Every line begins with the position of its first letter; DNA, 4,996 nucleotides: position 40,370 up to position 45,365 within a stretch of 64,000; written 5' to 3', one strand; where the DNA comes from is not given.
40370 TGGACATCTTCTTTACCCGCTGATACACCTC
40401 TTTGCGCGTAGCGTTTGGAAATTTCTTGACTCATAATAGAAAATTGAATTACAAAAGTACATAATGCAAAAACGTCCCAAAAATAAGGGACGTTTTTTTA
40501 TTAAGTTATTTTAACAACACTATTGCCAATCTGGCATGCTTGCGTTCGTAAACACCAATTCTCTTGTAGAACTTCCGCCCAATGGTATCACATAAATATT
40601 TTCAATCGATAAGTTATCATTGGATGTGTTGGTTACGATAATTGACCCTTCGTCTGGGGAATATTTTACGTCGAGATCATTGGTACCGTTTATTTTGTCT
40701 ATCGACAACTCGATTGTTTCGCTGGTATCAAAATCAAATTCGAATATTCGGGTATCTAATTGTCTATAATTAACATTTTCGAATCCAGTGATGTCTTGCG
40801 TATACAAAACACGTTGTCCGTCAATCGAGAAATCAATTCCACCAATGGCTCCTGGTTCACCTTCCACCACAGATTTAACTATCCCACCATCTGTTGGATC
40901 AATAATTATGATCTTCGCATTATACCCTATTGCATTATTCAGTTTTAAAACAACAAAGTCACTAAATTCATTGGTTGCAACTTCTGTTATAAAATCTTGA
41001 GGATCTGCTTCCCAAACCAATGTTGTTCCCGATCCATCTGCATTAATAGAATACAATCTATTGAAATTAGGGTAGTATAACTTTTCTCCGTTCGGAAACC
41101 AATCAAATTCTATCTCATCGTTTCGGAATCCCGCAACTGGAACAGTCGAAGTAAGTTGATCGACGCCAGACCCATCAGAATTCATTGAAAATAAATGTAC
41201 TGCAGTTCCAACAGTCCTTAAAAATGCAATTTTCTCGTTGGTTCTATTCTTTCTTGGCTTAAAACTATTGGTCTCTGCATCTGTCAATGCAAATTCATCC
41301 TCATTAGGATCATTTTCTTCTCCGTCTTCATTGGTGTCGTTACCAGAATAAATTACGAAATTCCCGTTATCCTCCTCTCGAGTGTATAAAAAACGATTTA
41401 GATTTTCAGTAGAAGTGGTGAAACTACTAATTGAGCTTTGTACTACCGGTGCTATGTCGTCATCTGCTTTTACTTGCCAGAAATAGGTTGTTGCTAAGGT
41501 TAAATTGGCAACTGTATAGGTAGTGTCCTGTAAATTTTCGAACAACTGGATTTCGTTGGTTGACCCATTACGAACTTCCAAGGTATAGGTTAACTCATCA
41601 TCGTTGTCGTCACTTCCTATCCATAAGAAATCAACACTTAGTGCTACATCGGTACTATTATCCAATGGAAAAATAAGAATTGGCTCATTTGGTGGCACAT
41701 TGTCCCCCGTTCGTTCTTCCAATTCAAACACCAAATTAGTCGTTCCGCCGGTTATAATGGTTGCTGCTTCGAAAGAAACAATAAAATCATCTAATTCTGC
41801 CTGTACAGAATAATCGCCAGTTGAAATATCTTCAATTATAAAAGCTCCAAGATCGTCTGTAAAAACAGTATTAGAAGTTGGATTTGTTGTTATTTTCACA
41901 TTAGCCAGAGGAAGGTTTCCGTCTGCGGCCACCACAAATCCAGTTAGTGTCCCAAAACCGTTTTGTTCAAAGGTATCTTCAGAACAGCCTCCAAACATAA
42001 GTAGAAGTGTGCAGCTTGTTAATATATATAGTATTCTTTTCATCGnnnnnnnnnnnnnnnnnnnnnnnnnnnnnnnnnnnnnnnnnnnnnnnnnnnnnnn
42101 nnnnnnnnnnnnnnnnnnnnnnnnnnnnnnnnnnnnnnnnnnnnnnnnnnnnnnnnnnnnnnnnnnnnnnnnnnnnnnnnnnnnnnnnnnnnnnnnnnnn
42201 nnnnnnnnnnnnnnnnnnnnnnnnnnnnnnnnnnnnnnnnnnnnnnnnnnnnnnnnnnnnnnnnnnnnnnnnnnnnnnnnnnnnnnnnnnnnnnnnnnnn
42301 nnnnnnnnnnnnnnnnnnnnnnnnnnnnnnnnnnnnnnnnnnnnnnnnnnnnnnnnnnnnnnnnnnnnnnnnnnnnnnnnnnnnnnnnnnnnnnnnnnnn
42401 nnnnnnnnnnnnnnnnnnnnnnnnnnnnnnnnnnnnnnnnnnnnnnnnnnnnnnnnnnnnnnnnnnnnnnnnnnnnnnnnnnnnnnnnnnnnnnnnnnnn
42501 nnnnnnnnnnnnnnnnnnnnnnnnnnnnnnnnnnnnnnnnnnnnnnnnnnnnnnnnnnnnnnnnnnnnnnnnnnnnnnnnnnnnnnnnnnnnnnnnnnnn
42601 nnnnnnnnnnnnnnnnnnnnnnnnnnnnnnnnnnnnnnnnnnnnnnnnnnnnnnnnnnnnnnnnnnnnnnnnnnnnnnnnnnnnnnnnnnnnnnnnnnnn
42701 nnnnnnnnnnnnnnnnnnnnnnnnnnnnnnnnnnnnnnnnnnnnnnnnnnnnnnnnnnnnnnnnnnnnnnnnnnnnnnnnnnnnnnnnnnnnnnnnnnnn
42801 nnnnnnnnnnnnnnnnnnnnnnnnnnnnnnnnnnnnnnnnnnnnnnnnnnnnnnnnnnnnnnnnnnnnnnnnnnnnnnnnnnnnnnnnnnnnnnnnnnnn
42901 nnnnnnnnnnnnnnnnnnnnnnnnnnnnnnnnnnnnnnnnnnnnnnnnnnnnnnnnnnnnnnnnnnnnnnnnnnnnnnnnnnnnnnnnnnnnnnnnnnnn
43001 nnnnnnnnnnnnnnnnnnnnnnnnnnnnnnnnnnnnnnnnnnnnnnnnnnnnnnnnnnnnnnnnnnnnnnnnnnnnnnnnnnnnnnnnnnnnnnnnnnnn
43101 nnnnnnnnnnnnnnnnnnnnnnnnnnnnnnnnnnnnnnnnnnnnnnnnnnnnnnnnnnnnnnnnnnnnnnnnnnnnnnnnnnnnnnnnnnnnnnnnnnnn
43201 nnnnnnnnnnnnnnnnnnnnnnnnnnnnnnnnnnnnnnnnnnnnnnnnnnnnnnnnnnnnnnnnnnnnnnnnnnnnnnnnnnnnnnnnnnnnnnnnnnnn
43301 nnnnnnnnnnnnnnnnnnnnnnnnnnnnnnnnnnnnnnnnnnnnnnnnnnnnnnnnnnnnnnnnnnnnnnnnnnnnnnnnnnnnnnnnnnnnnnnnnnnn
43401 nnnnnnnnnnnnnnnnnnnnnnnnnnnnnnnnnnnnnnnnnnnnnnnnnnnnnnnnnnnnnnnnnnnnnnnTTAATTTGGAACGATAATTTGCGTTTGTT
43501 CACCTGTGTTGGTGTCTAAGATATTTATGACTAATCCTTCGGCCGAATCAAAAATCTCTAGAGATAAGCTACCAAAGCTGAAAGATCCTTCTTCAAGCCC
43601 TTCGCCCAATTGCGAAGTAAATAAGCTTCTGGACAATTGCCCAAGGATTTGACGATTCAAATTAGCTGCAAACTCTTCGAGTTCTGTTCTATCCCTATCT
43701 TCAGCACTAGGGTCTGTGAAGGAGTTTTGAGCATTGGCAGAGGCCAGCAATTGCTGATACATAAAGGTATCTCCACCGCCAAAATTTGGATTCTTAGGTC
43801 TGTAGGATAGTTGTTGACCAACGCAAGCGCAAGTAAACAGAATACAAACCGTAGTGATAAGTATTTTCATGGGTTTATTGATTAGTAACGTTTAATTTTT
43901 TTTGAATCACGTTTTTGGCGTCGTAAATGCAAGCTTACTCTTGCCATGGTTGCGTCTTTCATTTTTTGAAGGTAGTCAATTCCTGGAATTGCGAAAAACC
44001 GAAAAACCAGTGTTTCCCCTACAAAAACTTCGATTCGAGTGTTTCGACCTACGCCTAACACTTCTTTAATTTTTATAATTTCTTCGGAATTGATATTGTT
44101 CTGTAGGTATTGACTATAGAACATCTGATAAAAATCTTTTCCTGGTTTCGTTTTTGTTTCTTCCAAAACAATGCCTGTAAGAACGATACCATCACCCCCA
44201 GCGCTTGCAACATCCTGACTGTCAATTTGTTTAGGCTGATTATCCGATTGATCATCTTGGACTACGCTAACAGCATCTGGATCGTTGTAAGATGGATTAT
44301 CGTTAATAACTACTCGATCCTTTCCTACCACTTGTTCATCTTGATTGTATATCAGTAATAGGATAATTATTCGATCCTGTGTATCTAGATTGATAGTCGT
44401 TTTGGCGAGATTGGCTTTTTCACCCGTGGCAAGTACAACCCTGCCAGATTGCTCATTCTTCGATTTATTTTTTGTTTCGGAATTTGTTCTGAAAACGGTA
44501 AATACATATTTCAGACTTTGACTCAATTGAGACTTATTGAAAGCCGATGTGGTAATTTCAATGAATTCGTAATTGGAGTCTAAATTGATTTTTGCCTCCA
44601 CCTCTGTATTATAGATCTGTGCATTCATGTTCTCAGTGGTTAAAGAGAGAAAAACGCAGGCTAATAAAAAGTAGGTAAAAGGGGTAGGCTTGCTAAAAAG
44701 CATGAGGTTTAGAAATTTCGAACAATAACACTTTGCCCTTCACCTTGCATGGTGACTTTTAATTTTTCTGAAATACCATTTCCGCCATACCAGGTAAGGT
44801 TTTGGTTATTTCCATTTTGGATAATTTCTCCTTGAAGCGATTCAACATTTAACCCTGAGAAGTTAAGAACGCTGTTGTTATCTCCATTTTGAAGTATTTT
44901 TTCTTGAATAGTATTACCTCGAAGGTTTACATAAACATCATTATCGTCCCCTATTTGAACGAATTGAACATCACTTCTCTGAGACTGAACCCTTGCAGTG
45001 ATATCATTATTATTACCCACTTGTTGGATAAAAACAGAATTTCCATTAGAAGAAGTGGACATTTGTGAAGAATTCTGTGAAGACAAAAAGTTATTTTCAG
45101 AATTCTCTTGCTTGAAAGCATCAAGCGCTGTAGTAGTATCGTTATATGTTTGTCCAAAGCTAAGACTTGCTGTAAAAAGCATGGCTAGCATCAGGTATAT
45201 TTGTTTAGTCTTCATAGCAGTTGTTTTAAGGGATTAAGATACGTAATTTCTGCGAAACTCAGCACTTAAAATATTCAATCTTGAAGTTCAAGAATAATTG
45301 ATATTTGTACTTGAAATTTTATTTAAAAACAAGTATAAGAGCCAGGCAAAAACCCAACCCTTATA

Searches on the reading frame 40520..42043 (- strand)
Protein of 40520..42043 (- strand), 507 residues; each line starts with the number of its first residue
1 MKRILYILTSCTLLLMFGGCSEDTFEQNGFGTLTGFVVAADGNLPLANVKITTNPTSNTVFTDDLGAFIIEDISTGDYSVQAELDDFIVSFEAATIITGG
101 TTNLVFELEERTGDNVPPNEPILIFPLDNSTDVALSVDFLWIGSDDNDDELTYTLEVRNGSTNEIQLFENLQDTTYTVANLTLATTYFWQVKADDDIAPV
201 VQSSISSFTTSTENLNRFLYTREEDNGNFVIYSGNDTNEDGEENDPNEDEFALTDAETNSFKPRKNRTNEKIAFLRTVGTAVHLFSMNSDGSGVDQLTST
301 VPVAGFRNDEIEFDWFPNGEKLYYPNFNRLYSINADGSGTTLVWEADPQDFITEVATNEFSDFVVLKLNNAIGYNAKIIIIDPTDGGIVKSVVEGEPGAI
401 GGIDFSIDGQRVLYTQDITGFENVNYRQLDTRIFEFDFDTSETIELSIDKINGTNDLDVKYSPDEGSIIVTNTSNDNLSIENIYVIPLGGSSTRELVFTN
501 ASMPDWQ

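Call 3: search_protein_families(library=pfam, proteins=[window:40520-42043:-], max_evalue=0.01)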
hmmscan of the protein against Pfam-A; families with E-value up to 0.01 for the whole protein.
window:40520-42043:- (507 aa): 4 families
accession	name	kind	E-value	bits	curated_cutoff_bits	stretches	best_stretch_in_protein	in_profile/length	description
PF13620.12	CarboxypepD_reg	-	1.4e-08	35.4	32.3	1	32-109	1-82/82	Carboxypeptidase regulatory-like domain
PF13715.12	CarbopepD_reg_2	-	2.7e-05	24.6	32.2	1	34-111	2-79/88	CarboxypepD_reg-like domain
PF16656.11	Pur_ac_phosph_N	-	0.0019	19.1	30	1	158-210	48-93/93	Purple acid Phosphatase, N-terminal domain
PF00041.27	fn3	-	0.0056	17.3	25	0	136-193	15-68/84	Fibronectin type III domain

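Call 4: search_protein_families(library=ncbifam, proteins=[window:40520-42043:-], max_evalue=0.01)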
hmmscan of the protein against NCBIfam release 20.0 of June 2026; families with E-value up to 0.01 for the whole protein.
window:40520-42043:- (507 aa): 3 families
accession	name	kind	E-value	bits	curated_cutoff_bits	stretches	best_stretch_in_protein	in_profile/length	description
NF053518.1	DipepPtdsDpp5Prph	equivalog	7.1e-06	24.8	900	1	248-476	52-270/655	dipeptidyl-peptidase Dpp5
NF041611.1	exoglucan_CbhB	equivalog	0.0025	15.9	1950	1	109-212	792-888/997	exoglucanase CbhB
TIGR02800.1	propeller_TolB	equivalog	0.0071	15.3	343.15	0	401-500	238-322/418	Tol-Pal system beta propeller repeat protein TolB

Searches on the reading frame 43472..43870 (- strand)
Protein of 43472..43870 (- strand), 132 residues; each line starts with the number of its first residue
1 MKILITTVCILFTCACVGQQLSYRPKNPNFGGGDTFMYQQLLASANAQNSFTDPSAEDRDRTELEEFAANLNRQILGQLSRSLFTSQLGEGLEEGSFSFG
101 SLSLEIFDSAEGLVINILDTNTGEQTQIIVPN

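Call 3: search_protein_families(library=pfam, proteins=[window:43472-43870:-], max_evalue=0.01)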
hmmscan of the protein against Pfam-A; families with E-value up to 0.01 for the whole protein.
window:43472-43870:- (132 aa): 1 family
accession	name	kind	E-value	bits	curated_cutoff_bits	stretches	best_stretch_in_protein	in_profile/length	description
PF10614.14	CsgF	-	1.3e-29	103.5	25.8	1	4-131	3-132/132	Type VIII secretion system (T8SS), CsgF protein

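Call 4: search_protein_families(library=ncbifam, proteins=[window:43472-43870:-], max_evalue=0.01)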
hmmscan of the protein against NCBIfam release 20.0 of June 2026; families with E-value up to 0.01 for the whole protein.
window:43472-43870:- (132 aa): 1 family
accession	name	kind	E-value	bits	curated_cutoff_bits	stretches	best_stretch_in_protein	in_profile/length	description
NF007469.0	PRK10050.1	equivalog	6.1e-09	36.4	171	1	9-129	10-127/138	curli production assembly/transport protein CsgF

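Call 24: find_encoding_contigs(protein=window:43472-43870:-, flank=10000, max_places=6)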
Protein window:43472-43870:- (132 aa): no gene with exactly this product is on record in the collection.

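Call 38: find_related_loci(query=A4, collection=metagenome_contigs, flank=10000)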
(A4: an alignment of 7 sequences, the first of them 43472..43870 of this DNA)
Query A4 (132 aa) in metagenome_contigs; peptide patterns used: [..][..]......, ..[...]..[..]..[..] (x = any residue, [..] = any of these).
600 stretches matched a pattern (row limit reached: there are more); 406 encode a relative of the query (tblastn E <= 1e-3); the best 80 are kept; 80 distinct loci.
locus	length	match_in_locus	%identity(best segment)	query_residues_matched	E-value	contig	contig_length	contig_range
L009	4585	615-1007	72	1-132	2e-59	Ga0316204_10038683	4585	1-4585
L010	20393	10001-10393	72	1-132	2e-56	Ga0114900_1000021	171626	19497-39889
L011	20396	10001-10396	70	1-132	6e-55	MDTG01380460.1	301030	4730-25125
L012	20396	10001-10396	70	1-132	6e-55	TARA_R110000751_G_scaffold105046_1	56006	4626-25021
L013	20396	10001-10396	70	1-132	7e-55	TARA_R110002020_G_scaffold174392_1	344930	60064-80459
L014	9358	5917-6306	69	1-132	8e-55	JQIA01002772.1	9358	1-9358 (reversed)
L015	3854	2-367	75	11-132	2e-54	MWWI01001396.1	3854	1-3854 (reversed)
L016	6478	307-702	65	1-132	7e-54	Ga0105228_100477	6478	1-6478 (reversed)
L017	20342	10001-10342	74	18-132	6e-52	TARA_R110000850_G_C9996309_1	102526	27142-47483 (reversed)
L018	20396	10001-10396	65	1-132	7e-54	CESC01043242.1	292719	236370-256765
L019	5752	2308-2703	65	1-132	7e-54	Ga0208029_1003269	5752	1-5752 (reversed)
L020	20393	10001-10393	64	1-132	4e-53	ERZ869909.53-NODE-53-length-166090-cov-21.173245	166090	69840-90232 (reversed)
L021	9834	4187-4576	66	1-132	1e-52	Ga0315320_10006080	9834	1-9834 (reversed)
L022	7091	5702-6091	66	1-132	1e-52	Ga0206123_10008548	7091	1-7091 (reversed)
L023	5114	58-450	63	1-132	4e-52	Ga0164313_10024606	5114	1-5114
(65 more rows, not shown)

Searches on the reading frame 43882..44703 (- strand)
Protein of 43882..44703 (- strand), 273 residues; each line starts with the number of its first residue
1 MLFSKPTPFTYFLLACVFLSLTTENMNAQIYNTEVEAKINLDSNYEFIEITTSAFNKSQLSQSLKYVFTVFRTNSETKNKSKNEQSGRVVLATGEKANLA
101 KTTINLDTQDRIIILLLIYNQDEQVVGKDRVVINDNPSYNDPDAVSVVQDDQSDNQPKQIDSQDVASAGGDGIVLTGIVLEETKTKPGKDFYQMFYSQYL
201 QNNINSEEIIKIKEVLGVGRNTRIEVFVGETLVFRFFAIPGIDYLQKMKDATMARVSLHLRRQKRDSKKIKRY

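Call 3: search_protein_families(library=pfam, proteins=[window:43882-44703:-], max_evalue=0.01)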
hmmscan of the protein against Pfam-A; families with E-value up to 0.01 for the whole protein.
window:43882-44703:- (273 aa): 1 family
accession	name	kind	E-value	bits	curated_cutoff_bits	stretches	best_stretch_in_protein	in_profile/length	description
PF10627.14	CsgE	-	5.1e-08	33.6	25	1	175-267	1-93/105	Curli assembly protein CsgE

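Call 4: search_protein_families(library=ncbifam, proteins=[window:43882-44703:-], max_evalue=0.01)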
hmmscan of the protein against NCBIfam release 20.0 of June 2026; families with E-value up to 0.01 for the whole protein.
window:43882-44703:- (273 aa): 2 families
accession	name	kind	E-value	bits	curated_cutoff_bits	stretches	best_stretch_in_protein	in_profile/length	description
NF041112.1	chap_CsgH_alph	subfamily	1.8e-05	24.7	35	1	51-125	14-86/91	curli-like amyloid fiber formation chaperone CsgH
NF007701.0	PRK10386.1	equivalog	0.0068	16.3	137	0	175-266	27-115/129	curli production assembly/transport protein CsgE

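Call 60: find_homologous_proteins(query=window:43882-44703:-, max_evalue=1e-10)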
Query window:43882-44703:- (273 aa): 116 proteins with E <= 1e-10 among 683 candidates.
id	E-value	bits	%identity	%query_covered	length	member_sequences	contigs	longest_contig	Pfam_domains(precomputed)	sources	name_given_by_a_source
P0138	2.1e-153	527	100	91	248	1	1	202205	PF10627.15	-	-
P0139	2.1e-81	291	54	100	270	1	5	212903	PF10627.15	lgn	-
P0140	2.4e-81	291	43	92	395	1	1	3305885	PF10627.15,PF10610.15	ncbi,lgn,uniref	ncbi:CsgE family curli-type amyloid fiber assembly protein [Olleya sp. R77988]|uniref:CsgE family cu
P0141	2.3e-76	274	53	96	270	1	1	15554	PF10627.15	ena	-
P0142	4.5e-76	273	51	100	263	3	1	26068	PF10627.15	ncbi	-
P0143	6.4e-76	273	40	91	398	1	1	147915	PF10627.15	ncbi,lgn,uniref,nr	ncbi:CsgE family curli-type amyloid fiber assembly protein [Olleya aquimaris]|uniref:Curli productio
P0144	3.4e-75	271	40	92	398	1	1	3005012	PF10627.15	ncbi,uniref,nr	ncbi:CsgE family curli-type amyloid fiber assembly protein [Olleya sp. YS]|uniref:CsgE family curli-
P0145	8.4e-75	269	52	96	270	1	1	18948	PF10627.15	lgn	-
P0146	1.6e-74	268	44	92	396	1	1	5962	PF10627.15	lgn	-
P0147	7.3e-73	263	51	90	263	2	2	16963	PF10627.15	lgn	-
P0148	9.1e-73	263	52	90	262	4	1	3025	PF10627.15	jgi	jgi:hypothetical protein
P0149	1.6e-72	262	42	90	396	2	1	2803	PF10627.15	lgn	-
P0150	5.7e-72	260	38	92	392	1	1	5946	PF10627.15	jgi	jgi:hypothetical protein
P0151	6.9e-72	260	50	94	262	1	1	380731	PF10627.15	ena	-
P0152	1.6e-71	258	49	100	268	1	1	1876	PF10627.15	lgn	-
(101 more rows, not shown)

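Call 63: search_solved_structures(query=A5, max_evalue=10, show_alignments=2)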
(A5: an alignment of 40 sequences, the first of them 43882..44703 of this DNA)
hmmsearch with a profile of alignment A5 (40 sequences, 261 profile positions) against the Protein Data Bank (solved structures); distinct sequences matched with E-value up to 10: 1.
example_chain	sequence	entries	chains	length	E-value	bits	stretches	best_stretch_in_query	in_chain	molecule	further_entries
2na4_A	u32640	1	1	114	0.00082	21.8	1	161-252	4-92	Curli production assembly/transport component CsgE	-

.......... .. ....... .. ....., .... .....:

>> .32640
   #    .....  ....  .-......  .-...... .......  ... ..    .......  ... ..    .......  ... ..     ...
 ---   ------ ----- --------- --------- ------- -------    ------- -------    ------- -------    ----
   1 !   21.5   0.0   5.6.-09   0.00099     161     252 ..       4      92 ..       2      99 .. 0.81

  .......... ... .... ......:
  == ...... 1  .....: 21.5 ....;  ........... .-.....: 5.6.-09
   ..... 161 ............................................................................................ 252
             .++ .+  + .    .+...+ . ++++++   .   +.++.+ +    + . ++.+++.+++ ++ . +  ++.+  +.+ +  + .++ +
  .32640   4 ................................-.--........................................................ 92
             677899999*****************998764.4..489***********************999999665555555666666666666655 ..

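Call 71: predict_structure(alignment_id=A5)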
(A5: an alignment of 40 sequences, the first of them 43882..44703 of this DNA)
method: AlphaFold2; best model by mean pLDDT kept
length: 273 residues; sequences in the alignment: 40
mean_pLDDT: 82.6   pTM: 0.44
mean pLDDT of the five models: 82.6, 81.4, 80.8, 80.4, 79.1
residues with pLDDT >= 90: 160; 70-90: 58; 50-70: 14; < 50: 41
segments of 3 or more residues with pLDDT < 50: 1-3, 140-171, 271-273
pLDDT, mean of each block of 10 residues (from residue 1): 66 89 62 82 91 95 97 90 96 96 88 95 93 73 43 38 37 79 96 97 90 88 95 95 96 95 81 45
secondary structure, 60 per line:
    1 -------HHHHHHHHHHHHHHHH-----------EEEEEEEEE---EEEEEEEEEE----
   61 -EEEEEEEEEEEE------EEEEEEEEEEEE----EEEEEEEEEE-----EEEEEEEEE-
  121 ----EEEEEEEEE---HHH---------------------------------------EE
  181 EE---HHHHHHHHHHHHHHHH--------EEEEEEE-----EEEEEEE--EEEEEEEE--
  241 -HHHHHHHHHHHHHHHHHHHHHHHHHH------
elements in order: H8-23 E35-43 E47-56 E62-73 E80-91 E96-105 E111-119 E125-133 E179-182 H186-201 E210-216 E222-228 E231-238 H242-267

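Call 73: fold_search(model_id=the predicted structure, library=pdb)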
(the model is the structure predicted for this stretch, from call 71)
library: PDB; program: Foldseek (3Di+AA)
matches with E <= 10: 1745; with E <= 0.001: 82
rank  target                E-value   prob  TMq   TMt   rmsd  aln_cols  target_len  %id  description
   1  2xsk                  1.6e-05  1.00  0.31  0.80   2.5        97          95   14  E. coli curli protein CsgC - SeCys (released 2010-12-29)
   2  2n59_MODEL_1_A        3.7e-05  1.00  0.28  0.67   3.0        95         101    8  Solution Structure of R. palustris CsgH (released 2016-05-11)
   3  1nug_B                6.1e-05  1.00  0.30  0.13   8.1       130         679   15  Role of Calcium Ions in the Activation and Activity of the Transglutaminase 3 Enzyme (2 calciums, 1 Mg, inactive form) (released 2003-04-22)
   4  9bey                  6.5e-05  1.00  0.27  0.10   4.5       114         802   12  Structure of a lambda-carrageenan active GH2 A in complex with inhibitor (released 2025-08-27)
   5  3ac0_A                7.2e-05  1.00  0.23  0.09   6.4       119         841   14  Crystal structure of Beta-glucosidase from Kluyveromyces marxianus in complex with glucose (released 2010-08-11)
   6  8oxy_A                7.6e-05  1.00  0.29  0.13  12.2       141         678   13  Transglutaminase 3 without calcium in complex with DH patient-derived Fab DH63-B02 (released 2023-10-18)
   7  5cl2_B                9.5e-05  1.00  0.25  0.27  18.9       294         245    9  Crystal structure of Spo0M, sporulation control protein, from Bacillus subtilis. (released 2015-12-16)
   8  5t9a_C                1.1e-04  1.00  0.28  0.10   4.1       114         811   10  Crystal structure of BuGH2Cwt (released 2017-09-13)
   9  4kty_B                1.2e-04  1.00  0.30  0.13   3.4       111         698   10  Fibrin-stabilizing factor with a bound ligand (released 2013-12-04)
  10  5t9a_B                1.4e-04  1.00  0.28  0.10   4.1       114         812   10  Crystal structure of BuGH2Cwt (released 2017-09-13)
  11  5mhl_B                1.6e-04  1.00  0.30  0.13   3.3       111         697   10  FXIIIa in complex with the inhibitor Mi0621 (released 2017-12-20)
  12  3abz_D                1.6e-04  1.00  0.23  0.09   6.2       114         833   16  Crystal structure of Se-Met labeled Beta-glucosidase from Kluyveromyces marxianus (released 2010-08-11)
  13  5uj6_A                1.8e-04  1.00  0.26  0.10   5.1       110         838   10  Crystal Structure of Bacteroides Uniformis beta-glucuronidase (released 2017-06-28)
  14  6byg_A                1.9e-04  1.00  0.29  0.10   3.2       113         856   11  Crystal structure of the nucleophile mutant (E575A) of the GH2 exo-beta-mannanase from Xanthomonas axonopodis pv. citr (released 2018-07-18)
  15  5mhm_B                2.0e-04  1.00  0.30  0.13   3.4       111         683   10  FXIIIa in complex with the inhibitor ZED1630 (released 2017-12-20)
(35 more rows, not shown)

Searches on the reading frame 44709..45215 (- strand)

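Call 3: search_protein_families(library=pfam, proteins=[window:44709-45215:-], max_evalue=0.01)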
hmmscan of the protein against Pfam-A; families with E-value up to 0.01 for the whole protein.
window:44709-45215:- (168 aa): 0 families

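Call 4: search_protein_families(library=ncbifam, proteins=[window:44709-45215:-], max_evalue=0.01)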
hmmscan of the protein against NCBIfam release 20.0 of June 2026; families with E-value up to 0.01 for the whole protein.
window:44709-45215:- (168 aa): 0 families

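Call 34: search_protein_families(library=pfam, proteins=[window:44709-45215:-], max_evalue=10)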
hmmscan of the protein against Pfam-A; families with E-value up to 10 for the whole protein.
window:44709-45215:- (168 aa): 4 families
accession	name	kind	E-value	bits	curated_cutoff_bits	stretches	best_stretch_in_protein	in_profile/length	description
PF01106.22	NifU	-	0.031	14.8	27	1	71-101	8-37/67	NifU-like domain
PF07012.17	Curlin_rpt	-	0.035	14.5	20.7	1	57-73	13-29/34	Curlin associated repeat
PF12721.12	RHIM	-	0.28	11.3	20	1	82-92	8-18/22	RIP homotypic interaction motif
PF20130.4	DUF6520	-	0.49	11.2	25.4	1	1-42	1-31/83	Family of unknown function (DUF6520)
